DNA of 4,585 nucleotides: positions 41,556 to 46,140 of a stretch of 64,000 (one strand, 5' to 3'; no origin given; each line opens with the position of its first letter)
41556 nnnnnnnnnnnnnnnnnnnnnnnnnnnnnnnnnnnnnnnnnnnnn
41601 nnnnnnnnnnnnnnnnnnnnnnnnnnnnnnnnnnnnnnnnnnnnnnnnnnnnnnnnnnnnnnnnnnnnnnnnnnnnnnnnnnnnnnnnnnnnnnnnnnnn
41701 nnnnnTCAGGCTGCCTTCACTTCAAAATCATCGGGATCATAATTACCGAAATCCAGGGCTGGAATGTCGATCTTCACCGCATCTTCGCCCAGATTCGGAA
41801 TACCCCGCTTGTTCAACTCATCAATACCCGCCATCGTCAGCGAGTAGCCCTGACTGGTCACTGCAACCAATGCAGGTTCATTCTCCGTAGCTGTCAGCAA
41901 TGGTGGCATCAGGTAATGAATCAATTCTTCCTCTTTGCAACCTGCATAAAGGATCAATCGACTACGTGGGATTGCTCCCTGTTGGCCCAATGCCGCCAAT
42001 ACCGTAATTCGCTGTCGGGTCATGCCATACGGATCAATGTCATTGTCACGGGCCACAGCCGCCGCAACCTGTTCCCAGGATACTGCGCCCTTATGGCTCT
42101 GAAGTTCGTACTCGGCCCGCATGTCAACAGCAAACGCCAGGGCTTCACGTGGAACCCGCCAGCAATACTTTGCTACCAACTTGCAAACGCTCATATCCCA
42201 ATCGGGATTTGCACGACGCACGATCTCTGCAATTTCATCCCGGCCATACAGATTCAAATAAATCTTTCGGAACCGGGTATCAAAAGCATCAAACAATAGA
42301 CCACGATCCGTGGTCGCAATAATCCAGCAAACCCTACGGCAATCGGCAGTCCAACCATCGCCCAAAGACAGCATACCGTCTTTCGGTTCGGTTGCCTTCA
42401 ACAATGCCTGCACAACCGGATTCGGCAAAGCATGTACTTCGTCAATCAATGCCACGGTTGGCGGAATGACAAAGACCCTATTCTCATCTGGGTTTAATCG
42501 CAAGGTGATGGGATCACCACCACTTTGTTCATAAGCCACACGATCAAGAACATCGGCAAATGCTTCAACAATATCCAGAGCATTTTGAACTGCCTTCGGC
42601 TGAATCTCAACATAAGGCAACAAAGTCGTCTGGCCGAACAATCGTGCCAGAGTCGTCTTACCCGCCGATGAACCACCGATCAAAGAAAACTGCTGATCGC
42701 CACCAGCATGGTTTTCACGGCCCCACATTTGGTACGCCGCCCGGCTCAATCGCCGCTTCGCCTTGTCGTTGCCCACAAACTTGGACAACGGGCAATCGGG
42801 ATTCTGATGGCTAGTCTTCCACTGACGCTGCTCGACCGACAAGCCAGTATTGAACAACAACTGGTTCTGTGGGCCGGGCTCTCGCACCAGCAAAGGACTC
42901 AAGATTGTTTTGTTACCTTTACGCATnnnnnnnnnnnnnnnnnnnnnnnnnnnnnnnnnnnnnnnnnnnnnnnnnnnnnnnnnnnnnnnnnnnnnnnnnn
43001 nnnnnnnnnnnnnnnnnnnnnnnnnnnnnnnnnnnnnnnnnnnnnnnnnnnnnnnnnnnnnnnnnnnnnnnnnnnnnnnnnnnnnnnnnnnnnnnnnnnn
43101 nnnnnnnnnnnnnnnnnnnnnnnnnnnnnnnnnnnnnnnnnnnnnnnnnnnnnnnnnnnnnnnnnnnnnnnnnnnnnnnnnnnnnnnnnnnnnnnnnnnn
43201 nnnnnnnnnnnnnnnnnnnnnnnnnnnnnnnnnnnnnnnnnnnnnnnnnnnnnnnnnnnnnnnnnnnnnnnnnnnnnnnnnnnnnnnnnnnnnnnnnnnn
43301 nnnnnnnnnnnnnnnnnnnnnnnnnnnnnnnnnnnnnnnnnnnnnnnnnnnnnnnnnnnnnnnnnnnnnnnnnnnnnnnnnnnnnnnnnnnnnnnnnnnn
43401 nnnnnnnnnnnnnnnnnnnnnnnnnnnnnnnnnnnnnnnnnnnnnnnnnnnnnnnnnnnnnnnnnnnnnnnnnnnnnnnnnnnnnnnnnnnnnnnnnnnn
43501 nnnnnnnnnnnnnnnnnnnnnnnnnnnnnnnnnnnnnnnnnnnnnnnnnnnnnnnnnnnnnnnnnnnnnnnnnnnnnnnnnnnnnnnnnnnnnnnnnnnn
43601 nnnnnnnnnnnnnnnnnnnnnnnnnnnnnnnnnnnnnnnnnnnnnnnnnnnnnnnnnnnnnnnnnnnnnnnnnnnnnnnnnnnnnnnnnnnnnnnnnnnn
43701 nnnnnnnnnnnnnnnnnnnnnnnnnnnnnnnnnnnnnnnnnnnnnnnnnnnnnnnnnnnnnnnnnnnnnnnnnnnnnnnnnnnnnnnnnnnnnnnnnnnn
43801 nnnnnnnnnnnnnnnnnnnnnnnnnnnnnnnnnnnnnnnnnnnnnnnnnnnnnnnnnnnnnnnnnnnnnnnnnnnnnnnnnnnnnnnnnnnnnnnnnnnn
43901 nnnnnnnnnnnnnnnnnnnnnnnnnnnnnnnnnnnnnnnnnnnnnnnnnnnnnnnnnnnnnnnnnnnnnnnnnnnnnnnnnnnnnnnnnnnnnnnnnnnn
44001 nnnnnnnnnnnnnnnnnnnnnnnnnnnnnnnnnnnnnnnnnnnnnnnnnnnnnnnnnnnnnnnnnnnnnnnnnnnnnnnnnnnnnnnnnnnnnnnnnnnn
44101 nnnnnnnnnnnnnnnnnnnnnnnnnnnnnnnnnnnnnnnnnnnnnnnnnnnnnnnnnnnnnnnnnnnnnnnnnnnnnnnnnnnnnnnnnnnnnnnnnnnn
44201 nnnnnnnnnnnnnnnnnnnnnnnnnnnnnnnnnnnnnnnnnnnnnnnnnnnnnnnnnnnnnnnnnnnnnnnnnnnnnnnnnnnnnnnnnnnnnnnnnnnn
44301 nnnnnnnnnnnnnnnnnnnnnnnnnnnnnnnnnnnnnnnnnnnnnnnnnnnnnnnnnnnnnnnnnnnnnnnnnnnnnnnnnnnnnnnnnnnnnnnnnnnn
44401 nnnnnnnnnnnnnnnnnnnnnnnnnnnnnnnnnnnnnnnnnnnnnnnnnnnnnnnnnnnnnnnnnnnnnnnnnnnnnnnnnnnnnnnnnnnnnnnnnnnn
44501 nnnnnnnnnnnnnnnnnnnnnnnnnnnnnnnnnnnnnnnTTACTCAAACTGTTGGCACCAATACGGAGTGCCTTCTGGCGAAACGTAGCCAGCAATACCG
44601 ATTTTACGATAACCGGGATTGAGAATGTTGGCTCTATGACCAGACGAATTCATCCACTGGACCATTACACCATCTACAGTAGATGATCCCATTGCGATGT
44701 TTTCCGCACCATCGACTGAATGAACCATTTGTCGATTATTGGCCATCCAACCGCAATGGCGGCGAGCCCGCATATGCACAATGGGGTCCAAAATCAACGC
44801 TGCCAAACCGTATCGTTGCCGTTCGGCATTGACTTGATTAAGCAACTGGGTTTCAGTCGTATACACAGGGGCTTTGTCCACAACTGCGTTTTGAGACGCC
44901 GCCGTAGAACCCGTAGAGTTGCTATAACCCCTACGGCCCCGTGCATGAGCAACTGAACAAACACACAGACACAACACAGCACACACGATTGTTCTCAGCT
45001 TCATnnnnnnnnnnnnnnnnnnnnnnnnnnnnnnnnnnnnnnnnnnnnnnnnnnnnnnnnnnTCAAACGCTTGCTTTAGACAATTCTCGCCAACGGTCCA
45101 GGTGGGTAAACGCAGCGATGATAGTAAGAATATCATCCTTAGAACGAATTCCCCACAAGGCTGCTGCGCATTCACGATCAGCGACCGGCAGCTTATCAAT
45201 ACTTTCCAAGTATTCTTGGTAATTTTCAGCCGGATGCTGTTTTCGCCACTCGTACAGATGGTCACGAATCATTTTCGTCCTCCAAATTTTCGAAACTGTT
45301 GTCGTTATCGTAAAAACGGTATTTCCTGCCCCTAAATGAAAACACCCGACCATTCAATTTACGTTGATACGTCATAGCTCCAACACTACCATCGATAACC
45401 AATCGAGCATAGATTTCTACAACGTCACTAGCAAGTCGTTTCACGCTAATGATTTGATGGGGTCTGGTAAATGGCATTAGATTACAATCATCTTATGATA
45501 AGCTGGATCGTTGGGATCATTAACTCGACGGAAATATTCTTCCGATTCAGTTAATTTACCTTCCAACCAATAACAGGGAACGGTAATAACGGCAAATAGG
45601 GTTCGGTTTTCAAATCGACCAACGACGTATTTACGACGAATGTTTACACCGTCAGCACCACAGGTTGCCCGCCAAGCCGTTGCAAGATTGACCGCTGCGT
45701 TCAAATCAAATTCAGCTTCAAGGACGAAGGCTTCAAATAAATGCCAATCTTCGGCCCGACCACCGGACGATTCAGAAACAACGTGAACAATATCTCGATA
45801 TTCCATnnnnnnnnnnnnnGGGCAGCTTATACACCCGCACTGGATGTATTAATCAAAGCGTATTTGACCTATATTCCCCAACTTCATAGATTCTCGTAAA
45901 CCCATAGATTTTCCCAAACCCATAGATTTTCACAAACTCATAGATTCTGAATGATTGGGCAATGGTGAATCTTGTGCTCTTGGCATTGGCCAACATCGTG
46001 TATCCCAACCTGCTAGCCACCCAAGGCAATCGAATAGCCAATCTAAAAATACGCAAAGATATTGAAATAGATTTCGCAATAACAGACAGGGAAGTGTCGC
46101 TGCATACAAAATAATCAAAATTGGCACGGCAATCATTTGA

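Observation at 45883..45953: Four tandem 18-bp iteron-like repeats at the boundary between the two genomic modules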

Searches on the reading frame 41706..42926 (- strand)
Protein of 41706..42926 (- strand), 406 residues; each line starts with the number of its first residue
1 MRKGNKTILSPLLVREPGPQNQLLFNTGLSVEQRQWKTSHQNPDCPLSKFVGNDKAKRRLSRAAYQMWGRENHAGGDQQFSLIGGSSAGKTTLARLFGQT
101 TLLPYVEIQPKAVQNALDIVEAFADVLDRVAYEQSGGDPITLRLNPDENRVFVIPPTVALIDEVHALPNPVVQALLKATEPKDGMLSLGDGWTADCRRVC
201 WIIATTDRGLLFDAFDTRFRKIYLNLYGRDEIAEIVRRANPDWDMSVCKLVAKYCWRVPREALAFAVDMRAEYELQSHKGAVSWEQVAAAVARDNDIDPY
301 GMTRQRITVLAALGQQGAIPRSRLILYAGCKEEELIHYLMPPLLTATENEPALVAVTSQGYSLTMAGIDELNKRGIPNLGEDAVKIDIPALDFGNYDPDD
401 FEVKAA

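Call 9: search_protein_families(library=phrogs, proteins=[window:41706-42926:-], max_evalue=0.001)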
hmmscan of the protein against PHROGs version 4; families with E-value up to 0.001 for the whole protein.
window:41706-42926:- (406 aa): 1 family
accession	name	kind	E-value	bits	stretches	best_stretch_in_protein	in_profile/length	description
phrog_5846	-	DNA, RNA and nucleotide metabolism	3.5e-10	40.7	1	47-265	15-198/380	clamp loader of DNA polymerase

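Call 10: search_protein_families(library=pfam, proteins=[window:41706-42926:-], max_evalue=0.001)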
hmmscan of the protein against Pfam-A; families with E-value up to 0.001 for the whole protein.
window:41706-42926:- (406 aa): 2 families
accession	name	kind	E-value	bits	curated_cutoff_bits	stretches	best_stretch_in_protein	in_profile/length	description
PF00004.35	AAA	-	7.3e-06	26.9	21.2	1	82-222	3-126/131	ATPase family associated with various cellular activities (AAA)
PF13401.12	AAA_22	-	0.00076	20.2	27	0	81-178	9-107/130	AAA domain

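Call 11: search_dna_similar(query=window:41706-42926:-, collection=phages, mode=protein, max_rows=15)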
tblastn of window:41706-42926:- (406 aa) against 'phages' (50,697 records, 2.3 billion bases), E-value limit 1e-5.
Records with a match: 1; places in all: 1; records where one place covers at least 80% of the query: 1.
Best place of each record, by identity: <60% 1.
By first word of the organism name: uncultured 1.
By host as written in the record: - 1.
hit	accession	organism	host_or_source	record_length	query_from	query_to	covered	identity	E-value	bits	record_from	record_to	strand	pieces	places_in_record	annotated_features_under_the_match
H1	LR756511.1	uncultured phage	metagenomic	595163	41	386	85%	44.8%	4e-86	291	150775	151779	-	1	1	record has no annotation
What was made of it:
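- A clamp-loader gene lies 3 kb downstream (calls 9, 11).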

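Call 25: find_related_loci(query=window:41706-42926:-, collection=viral_contigs, flank=10000)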
Query window:41706-42926:- (406 aa) in viral_contigs; peptide patterns used: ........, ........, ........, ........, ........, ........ (x = any residue, [..] = any of these).
No stretch of DNA in the collection matches any of the patterns.

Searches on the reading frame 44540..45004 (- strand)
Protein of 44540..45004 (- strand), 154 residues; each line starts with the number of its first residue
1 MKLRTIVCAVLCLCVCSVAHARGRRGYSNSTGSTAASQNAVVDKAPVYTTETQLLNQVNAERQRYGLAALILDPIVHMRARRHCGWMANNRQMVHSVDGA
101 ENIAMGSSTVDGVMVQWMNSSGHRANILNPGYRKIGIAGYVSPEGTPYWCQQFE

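Call 8: search_protein_families(library=pfam, proteins=[window:44540-45004:-], max_evalue=0.01)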
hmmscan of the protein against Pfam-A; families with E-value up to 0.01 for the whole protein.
window:44540-45004:- (154 aa): 1 family
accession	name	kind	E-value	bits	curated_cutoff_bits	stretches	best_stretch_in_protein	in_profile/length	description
PF00188.32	CAP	-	9.8e-12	46.2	21.1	1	55-153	1-117/117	Cysteine-rich secretory protein family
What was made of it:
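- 44540..45004 (-): p154, a CAP/SCP-domain protein with an apparent N-terminal signal peptide (my reading of the sequence). Last gene of the unit. Pfam PF00188, E = 9.8e-12 (call 8).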

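Call 46: search_protein_families(library=phrogs, proteins=[window:44540-45004:-], max_evalue=0.01)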
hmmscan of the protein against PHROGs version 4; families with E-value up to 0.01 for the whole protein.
window:44540-45004:- (154 aa): 1 family
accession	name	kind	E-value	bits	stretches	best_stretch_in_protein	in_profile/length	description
phrog_16914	-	moron, auxiliary metabolic gene and host takeover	4.2e-17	63.5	1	94-153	138-197/200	sporulation protein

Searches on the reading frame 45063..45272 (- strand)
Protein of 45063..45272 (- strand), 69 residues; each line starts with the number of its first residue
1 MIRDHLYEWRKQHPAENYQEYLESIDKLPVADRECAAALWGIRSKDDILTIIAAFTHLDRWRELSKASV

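Call 86: search_protein_families(library=pfam, proteins=[window:45063-45272:-], max_evalue=5)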
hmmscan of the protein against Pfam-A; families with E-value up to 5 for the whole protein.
window:45063-45272:- (69 aa): 0 families

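Call 87: search_solved_structures(query=window:45063-45272:-, max_evalue=10)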
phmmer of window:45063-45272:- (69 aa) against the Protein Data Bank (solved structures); distinct sequences matched with E-value up to 10: 4.
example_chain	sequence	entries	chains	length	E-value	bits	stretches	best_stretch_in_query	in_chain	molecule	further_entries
5f5t_A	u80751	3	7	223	1.1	12.9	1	22-47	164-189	Putative uncharacterized protein | Prp38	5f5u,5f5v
7ebs_A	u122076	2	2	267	1.2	12.9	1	4-63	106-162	Juvenile hormone acid methyltransferase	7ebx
7ejb_A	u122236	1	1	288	1.3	12.7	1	4-63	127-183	Juvenile hormone acid methyltransferase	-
7ec0_A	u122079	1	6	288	1.4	12.7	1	4-63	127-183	Juvenile hormone acid methyltransferase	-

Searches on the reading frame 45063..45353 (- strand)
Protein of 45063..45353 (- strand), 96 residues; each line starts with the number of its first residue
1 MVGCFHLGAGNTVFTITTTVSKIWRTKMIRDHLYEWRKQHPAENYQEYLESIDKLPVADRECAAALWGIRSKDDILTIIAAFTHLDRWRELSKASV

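Call 8: search_protein_families(library=pfam, proteins=[window:45063-45353:-], max_evalue=0.01)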
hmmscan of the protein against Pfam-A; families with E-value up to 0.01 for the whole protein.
window:45063-45353:- (96 aa): 0 families

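Call 46: search_protein_families(library=phrogs, proteins=[window:45063-45353:-], max_evalue=0.01)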
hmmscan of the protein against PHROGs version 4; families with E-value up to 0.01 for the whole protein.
window:45063-45353:- (96 aa): 1 family
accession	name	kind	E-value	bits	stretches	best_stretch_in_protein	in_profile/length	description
phrog_8296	-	unknown function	0.00073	20.8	1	21-62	92-133/153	-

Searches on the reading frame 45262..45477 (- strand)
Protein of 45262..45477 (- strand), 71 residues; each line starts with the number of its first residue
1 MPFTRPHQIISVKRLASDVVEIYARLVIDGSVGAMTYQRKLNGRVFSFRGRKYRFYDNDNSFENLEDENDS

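Call 8: search_protein_families(library=pfam, proteins=[window:45262-45477:-], max_evalue=0.01)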
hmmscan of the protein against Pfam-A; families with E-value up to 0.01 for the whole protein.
window:45262-45477:- (71 aa): 0 families

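Call 46: search_protein_families(library=phrogs, proteins=[window:45262-45477:-], max_evalue=0.01)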
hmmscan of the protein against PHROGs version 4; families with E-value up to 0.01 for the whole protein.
window:45262-45477:- (71 aa): 0 families

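Call 86: search_protein_families(library=pfam, proteins=[window:45262-45477:-], max_evalue=5)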
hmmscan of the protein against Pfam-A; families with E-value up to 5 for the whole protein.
window:45262-45477:- (71 aa): 0 families

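Call 88: search_solved_structures(query=window:45262-45477:-, max_evalue=10)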
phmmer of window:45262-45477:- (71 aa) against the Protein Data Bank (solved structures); distinct sequences matched with E-value up to 10: 1.
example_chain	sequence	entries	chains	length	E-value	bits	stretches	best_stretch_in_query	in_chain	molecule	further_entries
2mqs_A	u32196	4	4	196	4.2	11.1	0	41-57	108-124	Matrix metalloproteinase-14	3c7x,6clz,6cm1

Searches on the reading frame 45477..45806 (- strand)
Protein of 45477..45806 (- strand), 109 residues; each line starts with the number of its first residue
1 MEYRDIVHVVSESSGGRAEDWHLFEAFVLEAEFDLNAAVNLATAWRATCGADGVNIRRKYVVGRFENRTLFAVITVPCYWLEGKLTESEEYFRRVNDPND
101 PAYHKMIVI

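Call 8: search_protein_families(library=pfam, proteins=[window:45477-45806:-], max_evalue=0.01)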
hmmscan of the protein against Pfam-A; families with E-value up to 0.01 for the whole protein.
window:45477-45806:- (109 aa): 0 families

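Call 16: find_related_loci(query=window:45477-45806:-, collection=viral_contigs, flank=6000)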
Query window:45477-45806:- (109 aa) in viral_contigs; peptide patterns used: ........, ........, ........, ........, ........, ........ (x = any residue, [..] = any of these).
7 stretches matched a pattern, but none encodes a relative of the query by tblastn (E <= 1e-3).

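Call 18: find_encoding_contigs(protein=window:45477-45806:-, flank=10000, max_places=10)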
Protein window:45477-45806:- (109 aa): 8 contigs read that carry it; 3 places shown.
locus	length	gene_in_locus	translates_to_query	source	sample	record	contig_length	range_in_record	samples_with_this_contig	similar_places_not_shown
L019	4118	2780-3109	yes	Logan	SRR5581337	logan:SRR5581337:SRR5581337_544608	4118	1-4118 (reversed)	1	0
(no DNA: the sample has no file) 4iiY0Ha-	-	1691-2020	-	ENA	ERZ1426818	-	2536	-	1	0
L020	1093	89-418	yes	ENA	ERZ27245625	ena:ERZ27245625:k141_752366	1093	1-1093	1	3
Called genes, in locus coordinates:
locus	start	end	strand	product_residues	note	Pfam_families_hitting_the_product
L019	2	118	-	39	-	?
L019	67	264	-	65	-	-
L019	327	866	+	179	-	-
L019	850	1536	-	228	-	-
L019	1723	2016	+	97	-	-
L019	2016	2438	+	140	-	-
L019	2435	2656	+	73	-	-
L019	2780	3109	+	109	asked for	-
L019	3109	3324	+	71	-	-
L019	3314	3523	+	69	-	-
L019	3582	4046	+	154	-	PF00188:CAP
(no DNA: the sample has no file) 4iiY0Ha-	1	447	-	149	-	?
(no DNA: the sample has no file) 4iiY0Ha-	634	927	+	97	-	-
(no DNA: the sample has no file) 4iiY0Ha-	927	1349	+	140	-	-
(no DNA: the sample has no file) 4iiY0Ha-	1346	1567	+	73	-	-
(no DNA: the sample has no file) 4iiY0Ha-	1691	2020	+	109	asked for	-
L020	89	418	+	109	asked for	-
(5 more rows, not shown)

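Call 29: find_homologous_proteins(query=window:45477-45806:-, max_evalue=0.001)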
Query window:45477-45806:- (109 aa): 2 proteins with E <= 0.001 among 3 candidates.
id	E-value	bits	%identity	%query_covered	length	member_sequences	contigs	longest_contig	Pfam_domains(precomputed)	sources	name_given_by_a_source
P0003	1.3e-68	246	99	100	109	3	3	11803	-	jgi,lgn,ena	-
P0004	3.8e-38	147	65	99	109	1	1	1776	-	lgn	-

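Call 30: find_encoding_contigs(protein=P0004, flank=10000, max_places=10)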
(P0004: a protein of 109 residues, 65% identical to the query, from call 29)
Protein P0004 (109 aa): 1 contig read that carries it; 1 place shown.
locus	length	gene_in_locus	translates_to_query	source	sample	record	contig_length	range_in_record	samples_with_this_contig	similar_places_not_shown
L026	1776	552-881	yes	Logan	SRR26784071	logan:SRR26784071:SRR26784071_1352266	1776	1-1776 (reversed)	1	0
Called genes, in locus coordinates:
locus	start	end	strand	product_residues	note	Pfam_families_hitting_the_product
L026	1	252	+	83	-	?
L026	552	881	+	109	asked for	-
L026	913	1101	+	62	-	-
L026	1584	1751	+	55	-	-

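Call 31: find_encoding_contigs(protein=P0003, flank=10000, max_places=10)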
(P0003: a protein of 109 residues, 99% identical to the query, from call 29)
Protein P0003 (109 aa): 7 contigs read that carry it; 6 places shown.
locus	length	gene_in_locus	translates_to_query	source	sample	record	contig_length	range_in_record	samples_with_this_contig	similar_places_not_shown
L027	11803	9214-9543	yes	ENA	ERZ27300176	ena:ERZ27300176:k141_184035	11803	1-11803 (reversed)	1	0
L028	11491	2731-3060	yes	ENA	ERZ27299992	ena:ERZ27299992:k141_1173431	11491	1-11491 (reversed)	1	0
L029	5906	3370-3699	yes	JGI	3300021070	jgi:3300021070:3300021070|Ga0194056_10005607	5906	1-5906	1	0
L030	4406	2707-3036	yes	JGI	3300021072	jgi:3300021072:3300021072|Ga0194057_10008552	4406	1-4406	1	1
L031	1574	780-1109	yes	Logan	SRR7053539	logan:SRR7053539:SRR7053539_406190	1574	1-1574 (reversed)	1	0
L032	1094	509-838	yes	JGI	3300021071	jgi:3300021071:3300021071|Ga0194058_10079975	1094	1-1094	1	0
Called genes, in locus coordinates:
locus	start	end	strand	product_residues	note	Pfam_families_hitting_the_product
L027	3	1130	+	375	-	?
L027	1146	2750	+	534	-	PF01145:Band_7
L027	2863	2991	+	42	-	-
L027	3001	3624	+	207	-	-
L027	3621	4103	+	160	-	-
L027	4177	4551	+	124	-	-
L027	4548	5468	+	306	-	PF01844:HNH (weak), PF14279:HNH_5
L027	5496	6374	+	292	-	-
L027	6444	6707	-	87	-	-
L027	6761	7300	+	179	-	-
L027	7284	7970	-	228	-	-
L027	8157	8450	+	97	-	-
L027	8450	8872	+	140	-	-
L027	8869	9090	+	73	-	-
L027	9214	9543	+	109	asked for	-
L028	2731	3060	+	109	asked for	-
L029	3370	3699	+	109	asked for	-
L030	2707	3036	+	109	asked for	-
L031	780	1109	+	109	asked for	-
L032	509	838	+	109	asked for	-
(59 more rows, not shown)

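Call 46: search_protein_families(library=phrogs, proteins=[window:45477-45806:-], max_evalue=0.01)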
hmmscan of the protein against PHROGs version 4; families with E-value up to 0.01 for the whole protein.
window:45477-45806:- (109 aa): 0 families

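Call 70: predict_structure(alignment_id=A3)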
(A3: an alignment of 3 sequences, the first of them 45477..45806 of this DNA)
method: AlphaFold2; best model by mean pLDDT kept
length: 109 residues; sequences in the alignment: 3
mean_pLDDT: 46.7   pTM: 0.38
mean pLDDT of the five models: 46.7, 46.2, 44.2, 43.1, 43.0
residues with pLDDT >= 90: 0; 70-90: 0; 50-70: 44; < 50: 65
segments of 3 or more residues with pLDDT < 50: 1-25, 46-56, 76-90, 101-109
pLDDT, mean of each block of 10 residues (from residue 1): 38 36 51 60 47 47 57 49 39 52 35
secondary structure, 60 per line:
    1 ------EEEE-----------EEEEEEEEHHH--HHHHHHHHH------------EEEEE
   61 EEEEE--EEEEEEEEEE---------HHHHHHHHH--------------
elements in order: E7-10 E22-29 H35-43 E56-65 E68-77 H87-95
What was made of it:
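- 45477..45806 (-): p109, first gene downstream of P15. No known domain. The AF2 model was unusable (pLDDT 47, call 70).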

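Call 86: search_protein_families(library=pfam, proteins=[window:45477-45806:-], max_evalue=5)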
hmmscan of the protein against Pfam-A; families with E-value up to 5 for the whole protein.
window:45477-45806:- (109 aa): 0 families

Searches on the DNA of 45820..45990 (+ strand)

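Call 71: search_dna_similar(query=window:45820-45990:+, collection=phages, mode=distant, max_evalue=10, max_rows=15)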
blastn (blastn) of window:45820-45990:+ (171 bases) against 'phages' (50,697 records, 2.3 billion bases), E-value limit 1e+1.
Records with a match: 8; places in all: 8; records where one place covers at least 80% of the query: 0.
Best place of each record, by identity: >=99% 1; 95-99% 1; 90-95% 3; 80-90% 3.
By first word of the organism name: Vibrio 3; Bacillus 3; Salmonella 1; Proteus 1.
By host as written in the record: Vibrio cyclitrophicus 2; Bacillus cereus BtB2-4 2; Vibrio cyclitrophicus 10N.222.45.E8 1; Bacillus thuringiensis strain ATCC10792 1; Salmonella enterica subsp. enterica serovar Enteritidis ST11 1; Proteus sp. 1.
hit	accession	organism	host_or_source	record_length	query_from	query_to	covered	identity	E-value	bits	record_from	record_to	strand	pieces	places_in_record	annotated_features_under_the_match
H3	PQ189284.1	Vibrio phage 10N.222.45.E8_PE001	Vibrio cyclitrophicus 10N.222.45.E8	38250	94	121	16%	89.3%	2e+0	38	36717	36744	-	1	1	none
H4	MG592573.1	Vibrio phage 1.202.O._10N.222.45.E8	Vibrio cyclitrophicus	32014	94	121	16%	89.3%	2e+0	38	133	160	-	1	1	none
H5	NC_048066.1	Vibrio phage 1.202.O._10N.222.45.E8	Vibrio cyclitrophicus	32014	94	121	16%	89.3%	2e+0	38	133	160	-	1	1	none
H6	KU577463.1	Bacillus phage Deep Blue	Bacillus cereus BtB2-4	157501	63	86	14%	91.7%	6e+0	36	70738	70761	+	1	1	DNA polymerase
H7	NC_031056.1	Bacillus phage Deep Blue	Bacillus cereus BtB2-4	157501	63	86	14%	91.7%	6e+0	36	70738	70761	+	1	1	DNA polymerase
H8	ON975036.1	Bacillus phage Thurquoise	Bacillus thuringiensis strain ATCC10792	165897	63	86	14%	91.7%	6e+0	36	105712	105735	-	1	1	DNA polymerase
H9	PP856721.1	Salmonella phage vB_SEnST11_KE22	Salmonella enterica subsp. enterica ...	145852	56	78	13%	95.7%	2e+0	38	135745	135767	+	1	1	hypothetical protein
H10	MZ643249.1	Proteus phage vB_PmiS_PM-CJR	Proteus sp.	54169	141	159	11%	100.0%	6e+0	36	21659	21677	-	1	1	major tail protein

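Call 72: search_dna_similar(query=window:45820-45990:+, collection=plasmids, mode=distant, max_evalue=10, max_rows=15)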
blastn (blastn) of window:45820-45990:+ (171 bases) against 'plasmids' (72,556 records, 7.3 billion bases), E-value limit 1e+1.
Records with a match: 1; places in all: 1; records where one place covers at least 80% of the query: 0.
Best place of each record, by identity: 90-95% 1.
By first word of the organism name: Diaphorobacter 1.
By predicted mobility (MOB-suite, as given by PLSDB): non-mobilizable 1.
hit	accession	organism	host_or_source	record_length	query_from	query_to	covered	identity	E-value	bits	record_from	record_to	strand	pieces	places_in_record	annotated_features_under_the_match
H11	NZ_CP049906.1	Diaphorobacter sp. HDW4B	single bacterial strain,Hydrophilus ...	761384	113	138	15%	92.3%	2e+0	39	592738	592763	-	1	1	none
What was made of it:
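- There is no similarity to any phage or plasmid record (calls 71, 72).
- Tried and rejected: blastn of the array region against phage and plasmid records gave only chance hits with E of 2 or more (calls 71, 72).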
